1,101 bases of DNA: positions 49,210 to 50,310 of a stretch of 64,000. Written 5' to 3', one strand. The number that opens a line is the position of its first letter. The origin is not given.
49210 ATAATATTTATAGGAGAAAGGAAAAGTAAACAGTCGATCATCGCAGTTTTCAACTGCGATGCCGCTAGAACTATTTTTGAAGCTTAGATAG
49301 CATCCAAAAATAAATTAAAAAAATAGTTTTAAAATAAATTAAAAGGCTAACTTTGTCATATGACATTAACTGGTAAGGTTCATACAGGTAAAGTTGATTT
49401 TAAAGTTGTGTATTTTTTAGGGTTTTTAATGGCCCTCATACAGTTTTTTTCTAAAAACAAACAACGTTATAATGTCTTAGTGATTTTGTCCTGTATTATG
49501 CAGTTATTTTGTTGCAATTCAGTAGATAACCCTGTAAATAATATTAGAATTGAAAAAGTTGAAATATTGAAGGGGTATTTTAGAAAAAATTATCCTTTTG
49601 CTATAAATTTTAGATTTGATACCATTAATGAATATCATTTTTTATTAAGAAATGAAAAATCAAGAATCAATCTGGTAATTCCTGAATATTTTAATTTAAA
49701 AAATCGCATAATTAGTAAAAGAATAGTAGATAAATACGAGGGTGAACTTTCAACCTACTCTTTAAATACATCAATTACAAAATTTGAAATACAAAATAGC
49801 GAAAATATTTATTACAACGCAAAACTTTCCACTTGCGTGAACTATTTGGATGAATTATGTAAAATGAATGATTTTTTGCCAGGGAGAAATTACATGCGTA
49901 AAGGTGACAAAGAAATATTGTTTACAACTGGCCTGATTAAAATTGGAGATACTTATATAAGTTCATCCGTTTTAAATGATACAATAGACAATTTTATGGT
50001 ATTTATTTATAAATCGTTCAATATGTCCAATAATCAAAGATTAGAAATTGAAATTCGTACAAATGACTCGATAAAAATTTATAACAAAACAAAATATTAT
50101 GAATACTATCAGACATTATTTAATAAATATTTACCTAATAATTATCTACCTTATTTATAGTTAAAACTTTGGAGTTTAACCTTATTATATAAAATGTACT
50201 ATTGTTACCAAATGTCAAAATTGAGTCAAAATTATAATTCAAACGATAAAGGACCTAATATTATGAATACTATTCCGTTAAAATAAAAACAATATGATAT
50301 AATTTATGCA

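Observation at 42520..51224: Island of ten same-strand unrecognisable ORFs with internal structured repeats, wedged between recQ and lon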

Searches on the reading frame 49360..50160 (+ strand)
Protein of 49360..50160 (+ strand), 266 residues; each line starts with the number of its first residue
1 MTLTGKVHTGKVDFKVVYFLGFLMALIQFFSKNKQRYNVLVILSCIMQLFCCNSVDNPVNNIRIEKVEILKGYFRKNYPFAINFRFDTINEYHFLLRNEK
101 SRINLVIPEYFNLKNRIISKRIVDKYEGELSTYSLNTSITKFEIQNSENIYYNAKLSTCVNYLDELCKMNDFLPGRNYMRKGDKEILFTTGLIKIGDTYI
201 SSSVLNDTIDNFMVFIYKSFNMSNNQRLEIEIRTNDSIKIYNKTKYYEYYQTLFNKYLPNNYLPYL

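Call 4: search_protein_families(library=pfam, proteins=[window:49360-50160:+], max_evalue=1)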
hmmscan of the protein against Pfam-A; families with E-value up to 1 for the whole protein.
window:49360-50160:+ (266 aa): 0 families

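Call 21: search_protein_families(library=ncbifam, proteins=[window:49360-50160:+], max_evalue=1)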
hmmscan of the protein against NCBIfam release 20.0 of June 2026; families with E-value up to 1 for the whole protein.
window:49360-50160:+ (266 aa): 1 family
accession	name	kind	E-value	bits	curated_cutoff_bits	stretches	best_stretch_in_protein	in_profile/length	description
NF006403.0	PRK08652.1-1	equivalog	0.038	13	427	1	134-207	262-335/354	acetylornithine deacetylase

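Call 22: search_protein_families(library=padloc, proteins=[window:49360-50160:+], max_evalue=1)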
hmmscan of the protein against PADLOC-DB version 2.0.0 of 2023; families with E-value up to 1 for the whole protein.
window:49360-50160:+ (266 aa): 0 families

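Call 23: search_protein_families(library=phrogs, proteins=[window:49360-50160:+], max_evalue=1)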
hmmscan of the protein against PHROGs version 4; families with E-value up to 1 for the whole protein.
window:49360-50160:+ (266 aa): 0 families

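Call 37: find_homologous_proteins(query=window:49360-50160:+, max_evalue=0.01)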
Query window:49360-50160:+ (266 aa): 3 proteins with E <= 0.01 among 227 candidates.
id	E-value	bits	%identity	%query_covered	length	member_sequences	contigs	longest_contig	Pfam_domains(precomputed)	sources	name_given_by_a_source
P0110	2.4e-170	583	100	100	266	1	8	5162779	-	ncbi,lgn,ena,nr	ncbi:MAG: hypothetical protein IPK88_10265 [Saprospiraceae bacterium]|nr:hypothetical protein [Candi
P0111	8.9e-87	309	63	94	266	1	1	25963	-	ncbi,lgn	-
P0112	4.4e-86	307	62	94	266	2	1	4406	-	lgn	-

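Call 38: find_encoding_contigs(protein=P0111, flank=10000, max_places=4)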
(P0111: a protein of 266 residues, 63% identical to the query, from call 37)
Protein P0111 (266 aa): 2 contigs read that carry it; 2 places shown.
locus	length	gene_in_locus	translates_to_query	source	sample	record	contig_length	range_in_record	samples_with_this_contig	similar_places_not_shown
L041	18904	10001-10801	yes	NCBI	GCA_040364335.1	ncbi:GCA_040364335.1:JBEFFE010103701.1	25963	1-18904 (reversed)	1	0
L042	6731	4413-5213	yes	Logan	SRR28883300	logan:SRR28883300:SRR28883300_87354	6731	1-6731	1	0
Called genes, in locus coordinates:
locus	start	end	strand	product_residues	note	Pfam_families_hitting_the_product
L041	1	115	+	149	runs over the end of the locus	-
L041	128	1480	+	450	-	-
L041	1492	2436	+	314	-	-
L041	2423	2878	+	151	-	-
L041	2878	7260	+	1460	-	PF00431:CUB, PF13585:CHU_C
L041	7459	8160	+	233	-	-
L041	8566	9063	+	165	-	-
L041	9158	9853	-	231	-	PF07791:Imm11 (weak)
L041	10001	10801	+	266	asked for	-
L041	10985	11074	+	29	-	-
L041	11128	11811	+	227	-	-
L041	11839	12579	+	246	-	-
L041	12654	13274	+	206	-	-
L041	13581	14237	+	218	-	-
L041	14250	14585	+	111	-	-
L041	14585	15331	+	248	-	-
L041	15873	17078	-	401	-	PF09234:DUF1963 (weak)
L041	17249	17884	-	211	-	-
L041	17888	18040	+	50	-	-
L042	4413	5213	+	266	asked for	-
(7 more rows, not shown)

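Call 39: find_encoding_contigs(protein=P0112, flank=10000, max_places=4)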
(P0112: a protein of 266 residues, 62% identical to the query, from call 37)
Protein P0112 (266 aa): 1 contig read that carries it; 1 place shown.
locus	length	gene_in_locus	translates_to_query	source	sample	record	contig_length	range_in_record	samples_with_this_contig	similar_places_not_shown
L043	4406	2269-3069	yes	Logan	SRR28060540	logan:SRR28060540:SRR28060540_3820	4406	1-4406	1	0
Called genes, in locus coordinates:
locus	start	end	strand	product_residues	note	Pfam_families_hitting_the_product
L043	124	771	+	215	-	-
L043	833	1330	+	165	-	-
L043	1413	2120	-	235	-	PF07791:Imm11 (faint)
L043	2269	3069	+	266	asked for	-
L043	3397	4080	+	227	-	-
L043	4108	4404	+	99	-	?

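Call 42: search_protein_families(library=pfam, proteins=[L041:9158-9853:-, L041:7459-8160:+, L041:11839-12579:+, L041:12654-13274:+, L041:13581-14237:+, L041:14250-14585:+, L041:14585-15331:+, L041:15873-17078:-, L041:17249-17884:-], max_evalue=0.1)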
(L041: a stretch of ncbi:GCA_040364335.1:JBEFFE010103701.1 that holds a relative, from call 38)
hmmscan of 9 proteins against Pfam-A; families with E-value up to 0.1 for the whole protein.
L041:9158-9853:- (231 aa): 1 family
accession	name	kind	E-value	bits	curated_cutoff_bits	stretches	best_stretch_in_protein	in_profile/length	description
PF07791.16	Imm11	-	6.2e-07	29.4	22.1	1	53-159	45-150/194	Immunity protein family (Imm11)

L041:7459-8160:+ (233 aa): 0 families

L041:11839-12579:+ (246 aa): 0 families

L041:12654-13274:+ (206 aa): 0 families

L041:13581-14237:+ (218 aa): 0 families

L041:14250-14585:+ (111 aa): 0 families

L041:14585-15331:+ (248 aa): 0 families

L041:15873-17078:- (401 aa): 1 family
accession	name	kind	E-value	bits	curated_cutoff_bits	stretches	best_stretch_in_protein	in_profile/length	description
PF09234.15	DUF1963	-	7.2e-07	30.2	23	1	215-398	69-214/216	Domain of unknown function (DUF1963)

L041:17249-17884:- (211 aa): 1 family
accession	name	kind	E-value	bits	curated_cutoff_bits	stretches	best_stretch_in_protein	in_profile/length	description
PF24600.1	RavZ_cat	-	0.027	14.2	27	1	70-129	45-103/260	RavZ catalytic domain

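Call 74: search_protein_representatives(alignment_id=A6)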
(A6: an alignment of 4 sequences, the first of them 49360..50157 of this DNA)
Query: 4 sequences, 262 profile positions. Proteins with E-value up to 0.001 (for the whole library): 3; up to 1e-10: 3; up to 1e-30: 3. The best 3 are listed.
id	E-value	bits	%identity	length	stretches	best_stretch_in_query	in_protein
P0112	3.1e-138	475.8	-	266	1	1-262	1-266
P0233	1.4e-57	211.5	-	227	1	34-257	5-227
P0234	1.5e-40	155.6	-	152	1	1-104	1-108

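Call 80: search_protein_families(library=pfam, proteins=[L041:2878-7260:+, L041:128-1480:+, L041:1492-2436:+, L041:2423-2878:+, L041:8566-9063:+, L041:11128-11811:+], max_evalue=0.01)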
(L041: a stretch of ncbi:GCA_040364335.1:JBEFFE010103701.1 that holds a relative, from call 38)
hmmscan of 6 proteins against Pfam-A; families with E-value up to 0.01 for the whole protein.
L041:2878-7260:+ (1460 aa): 3 families
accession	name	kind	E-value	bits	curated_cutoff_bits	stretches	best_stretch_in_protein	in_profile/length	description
PF13585.12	CHU_C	-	1.1e-13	51.5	27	1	1373-1456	2-84/86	CHU_C Type IX secretion signal domain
PF00431.26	CUB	-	2.5e-10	41.1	21.4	1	53-141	18-109/110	CUB domain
PF24512.1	DUF7592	-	0.0071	16.7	27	0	72-125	29-82/85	Domain of unknown function (DUF7592)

L041:128-1480:+ (450 aa): 0 families

L041:1492-2436:+ (314 aa): 0 families

L041:2423-2878:+ (151 aa): 0 families

L041:8566-9063:+ (165 aa): 0 families

L041:11128-11811:+ (227 aa): 0 families

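Call 96: list_cluster_members(proteins=[P0110, P0001, P0111])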
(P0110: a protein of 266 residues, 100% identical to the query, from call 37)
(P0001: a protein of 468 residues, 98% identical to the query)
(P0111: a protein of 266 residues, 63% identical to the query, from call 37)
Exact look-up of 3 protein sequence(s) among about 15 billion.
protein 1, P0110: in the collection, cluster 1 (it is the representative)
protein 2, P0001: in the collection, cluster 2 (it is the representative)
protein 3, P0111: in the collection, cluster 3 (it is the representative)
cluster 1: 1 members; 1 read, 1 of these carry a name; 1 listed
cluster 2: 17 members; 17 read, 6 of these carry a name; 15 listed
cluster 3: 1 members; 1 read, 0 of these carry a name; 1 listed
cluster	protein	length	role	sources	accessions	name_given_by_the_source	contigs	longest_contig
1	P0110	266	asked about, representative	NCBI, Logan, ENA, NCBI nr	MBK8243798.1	MAG: hypothetical protein IPK88_10265 [Saprospiraceae bacterium] | hypothetical protein [Candidatus Defluviibacterium haderslevense]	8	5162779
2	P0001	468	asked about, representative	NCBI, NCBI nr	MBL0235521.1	MAG: hypothetical protein IPQ02_02590 [Saprospiraceae bacterium] | hypothetical protein [Candidatus Defluviibacterium haderslevense]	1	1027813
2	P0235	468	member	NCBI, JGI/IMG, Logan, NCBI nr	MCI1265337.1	MAG: hypothetical protein LKG19_02110 [Saprospiraceae bacterium] | hypothetical protein | hypothetical protein [Saprospiraceae bacterium]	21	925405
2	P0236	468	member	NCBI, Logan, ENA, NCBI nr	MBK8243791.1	MAG: hypothetical protein IPK88_10230 [Saprospiraceae bacterium] | hypothetical protein [Candidatus Defluviibacterium haderslevense]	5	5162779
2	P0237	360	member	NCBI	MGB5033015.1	MAG: hypothetical protein WBO76_12920, partial [Saprospiraceae bacterium]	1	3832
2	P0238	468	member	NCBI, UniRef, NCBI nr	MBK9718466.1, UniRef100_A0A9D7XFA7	MAG: hypothetical protein IPO85_13335 [Saprospiraceae bacterium] | Uncharacterized protein n=1 Tax=Candidatus Defluviibacterium haderslevense TaxID=2981993 ... | hypothetical protein [Candidatus Defluviibacterium haderslevense]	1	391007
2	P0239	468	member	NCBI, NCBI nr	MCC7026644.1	MAG: hypothetical protein IT265_06790 [Saprospiraceae bacterium] | hypothetical protein [Saprospiraceae bacterium]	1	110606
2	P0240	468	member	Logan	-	-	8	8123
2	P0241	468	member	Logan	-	-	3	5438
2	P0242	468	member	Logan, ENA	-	-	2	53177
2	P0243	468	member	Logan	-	-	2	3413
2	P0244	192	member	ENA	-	-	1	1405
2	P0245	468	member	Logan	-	-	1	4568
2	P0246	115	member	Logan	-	-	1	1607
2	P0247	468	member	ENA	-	-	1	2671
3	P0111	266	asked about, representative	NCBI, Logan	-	-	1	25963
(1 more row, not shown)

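Call 97: find_encoding_contigs(protein=P0238, flank=10000, max_places=2)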
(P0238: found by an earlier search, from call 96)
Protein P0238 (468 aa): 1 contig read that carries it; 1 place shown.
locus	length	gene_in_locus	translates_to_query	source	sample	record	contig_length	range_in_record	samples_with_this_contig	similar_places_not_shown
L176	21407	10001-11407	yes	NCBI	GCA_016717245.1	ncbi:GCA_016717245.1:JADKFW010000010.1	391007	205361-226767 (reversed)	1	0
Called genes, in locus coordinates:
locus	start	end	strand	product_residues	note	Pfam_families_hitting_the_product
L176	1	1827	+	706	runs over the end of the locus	PF17804:TSP_NTD, PF00595:PDZ, PF03572:Peptidase_S41, PF11818:DUF3340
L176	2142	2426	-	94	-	PF01609:DDE_Tnp_1, PF13701:DDE_Tnp_1_4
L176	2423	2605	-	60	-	-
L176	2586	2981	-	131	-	PF13701:DDE_Tnp_1_4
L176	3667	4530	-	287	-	PF00665:rve, PF13683:rve_3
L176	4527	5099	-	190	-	PF01527:HTH_Tnp_1 (faint), PF13518:HTH_28 (faint)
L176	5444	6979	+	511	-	PF18962:Por_Secre_tail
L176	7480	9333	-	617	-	PF00270:DEAD, PF04851:ResIII (weak), PF00271:Helicase_C, PF16124:RecQ_Zn_bind, PF09382:RQC, PF00570:HRDC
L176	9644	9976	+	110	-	-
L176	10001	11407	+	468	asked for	-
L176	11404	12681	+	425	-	-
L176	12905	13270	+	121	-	-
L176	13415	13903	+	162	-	-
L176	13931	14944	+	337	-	-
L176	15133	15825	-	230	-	PF07791:Imm11 (weak)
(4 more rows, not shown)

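Call 98: find_encoding_contigs(protein=P0235, flank=10000, max_places=4)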
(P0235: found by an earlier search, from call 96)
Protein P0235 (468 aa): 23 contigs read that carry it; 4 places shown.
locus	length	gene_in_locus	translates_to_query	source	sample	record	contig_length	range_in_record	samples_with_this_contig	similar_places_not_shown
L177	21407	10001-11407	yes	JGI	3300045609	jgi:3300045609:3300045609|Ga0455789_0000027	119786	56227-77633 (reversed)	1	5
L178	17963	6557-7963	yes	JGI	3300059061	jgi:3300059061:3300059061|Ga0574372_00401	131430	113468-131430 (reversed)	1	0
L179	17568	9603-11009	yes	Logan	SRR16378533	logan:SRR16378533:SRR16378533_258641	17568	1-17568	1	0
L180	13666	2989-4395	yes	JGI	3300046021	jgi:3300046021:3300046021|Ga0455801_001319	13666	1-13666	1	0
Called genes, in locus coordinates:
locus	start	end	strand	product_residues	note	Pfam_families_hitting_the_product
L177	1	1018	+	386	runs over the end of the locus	PF00528:BPD_transp_1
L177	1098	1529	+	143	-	PF07681:DoxX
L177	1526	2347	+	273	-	PF00929:RNase_T, PF13482:RNase_H_2 (faint)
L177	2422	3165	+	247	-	PF20243:MbnP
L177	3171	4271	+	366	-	PF03150:CCP_MauG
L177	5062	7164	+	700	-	PF17804:TSP_NTD, PF00595:PDZ, PF03572:Peptidase_S41, PF11818:DUF3340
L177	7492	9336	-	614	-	PF00270:DEAD, PF04851:ResIII (weak), PF00271:Helicase_C, PF16124:RecQ_Zn_bind, PF09382:RQC, PF00570:HRDC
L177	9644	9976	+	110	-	-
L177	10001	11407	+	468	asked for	-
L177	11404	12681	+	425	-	-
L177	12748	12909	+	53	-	-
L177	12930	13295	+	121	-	-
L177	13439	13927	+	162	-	-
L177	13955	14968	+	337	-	-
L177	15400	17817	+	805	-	PF02190:LON_substr_bdg, PF08298:AAA_PrkA (faint), PF07724:AAA_2 (faint), PF00004:AAA, PF07728:AAA_5, PF22667:Lon_lid, PF05362:Lon_C, PF13541:ChlI (weak)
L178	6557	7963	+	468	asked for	-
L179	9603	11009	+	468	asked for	-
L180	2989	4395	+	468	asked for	-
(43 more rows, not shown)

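Call 106: search_solved_structures(query=L041:2878-7257:+, max_evalue=0.01)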
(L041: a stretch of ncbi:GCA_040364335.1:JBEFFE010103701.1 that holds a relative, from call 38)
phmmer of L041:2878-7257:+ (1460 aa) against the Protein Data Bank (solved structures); distinct sequences matched with E-value up to 0.01: 7.
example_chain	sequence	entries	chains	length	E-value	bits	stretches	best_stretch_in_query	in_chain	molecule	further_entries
6fzv_D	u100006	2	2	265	6.7e-06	26.6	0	52-139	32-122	Procollagen C-endopeptidase enhancer 1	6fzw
8ivw_A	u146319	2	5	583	6.6e-05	23.3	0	50-149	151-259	Neuropilin-2 | aNRP2-14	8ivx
2qqk_A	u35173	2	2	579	6.7e-05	23.3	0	50-149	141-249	Neuropilin-2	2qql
7m22_N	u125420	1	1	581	6.7e-05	23.3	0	50-149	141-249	Neuropilin-2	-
7t4s_F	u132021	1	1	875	0.0002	21.7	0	50-149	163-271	Neuropilin-2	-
7m0r_E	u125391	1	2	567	0.0069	16.6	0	51-145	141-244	Neuropilin-1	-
4gz9_A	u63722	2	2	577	0.0072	16.6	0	51-145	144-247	Neuropilin-1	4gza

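Call 107: search_protein_families(library=ncbifam, proteins=[L041:2878-7257:+, L041:128-1477:+, L041:1492-2433:+, L041:2423-2875:+, L041:15873-17078:-, L041:11839-12576:+, L041:13581-14234:+, L041:12654-13271:+, L041:7459-8157:+], max_evalue=0.01)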
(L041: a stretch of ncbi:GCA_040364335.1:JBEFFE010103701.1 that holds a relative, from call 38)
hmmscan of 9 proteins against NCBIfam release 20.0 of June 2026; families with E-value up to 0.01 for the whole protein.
L041:2878-7257:+ (1460 aa): 1 family
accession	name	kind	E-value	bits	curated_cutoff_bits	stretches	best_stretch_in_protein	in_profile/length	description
TIGR04131.1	Bac_Flav_CTERM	domain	2e-10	40.7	35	1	1373-1460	2-85/85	T9SS type B sorting domain-containing protein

L041:128-1477:+ (450 aa): 0 families

L041:1492-2433:+ (314 aa): 0 families

L041:2423-2875:+ (151 aa): 0 families

L041:15873-17078:- (401 aa): 0 families

L041:11839-12576:+ (246 aa): 0 families

L041:13581-14234:+ (218 aa): 0 families

L041:12654-13271:+ (206 aa): 0 families

L041:7459-8157:+ (233 aa): 0 families
